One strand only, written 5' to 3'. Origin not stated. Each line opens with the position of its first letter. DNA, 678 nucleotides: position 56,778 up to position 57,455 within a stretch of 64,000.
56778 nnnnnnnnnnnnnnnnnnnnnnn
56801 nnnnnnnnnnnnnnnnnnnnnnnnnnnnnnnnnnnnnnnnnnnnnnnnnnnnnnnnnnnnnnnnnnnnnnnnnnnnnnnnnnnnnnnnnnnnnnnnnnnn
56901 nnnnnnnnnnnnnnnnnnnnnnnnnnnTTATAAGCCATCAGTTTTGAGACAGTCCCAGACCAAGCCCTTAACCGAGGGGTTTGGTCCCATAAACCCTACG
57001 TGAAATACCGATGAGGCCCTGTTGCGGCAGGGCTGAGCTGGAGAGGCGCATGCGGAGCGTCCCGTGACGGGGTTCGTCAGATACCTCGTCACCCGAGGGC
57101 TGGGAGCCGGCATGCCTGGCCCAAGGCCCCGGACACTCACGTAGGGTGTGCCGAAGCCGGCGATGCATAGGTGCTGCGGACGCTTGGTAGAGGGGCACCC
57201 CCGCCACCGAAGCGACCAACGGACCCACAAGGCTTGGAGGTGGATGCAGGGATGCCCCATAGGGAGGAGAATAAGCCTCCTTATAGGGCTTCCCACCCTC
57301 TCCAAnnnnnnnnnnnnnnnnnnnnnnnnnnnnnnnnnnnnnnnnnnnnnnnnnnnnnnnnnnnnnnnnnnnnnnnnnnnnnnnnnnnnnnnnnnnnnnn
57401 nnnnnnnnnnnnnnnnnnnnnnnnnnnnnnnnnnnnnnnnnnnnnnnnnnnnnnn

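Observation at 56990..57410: GC-rich, hairpin-dense ~400-nt non-coding segment closed by a 10-bp inverted repeat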

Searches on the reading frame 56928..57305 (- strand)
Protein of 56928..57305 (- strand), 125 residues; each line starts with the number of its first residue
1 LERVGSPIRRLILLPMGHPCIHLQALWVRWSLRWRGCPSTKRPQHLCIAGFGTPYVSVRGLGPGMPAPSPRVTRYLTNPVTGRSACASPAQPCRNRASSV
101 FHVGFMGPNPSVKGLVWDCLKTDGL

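Call 60: search_protein_families(library=pfam, proteins=[window:56928-57305:-], max_evalue=1)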
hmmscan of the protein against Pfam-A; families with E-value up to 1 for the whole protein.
window:56928-57305:- (125 aa): 0 families
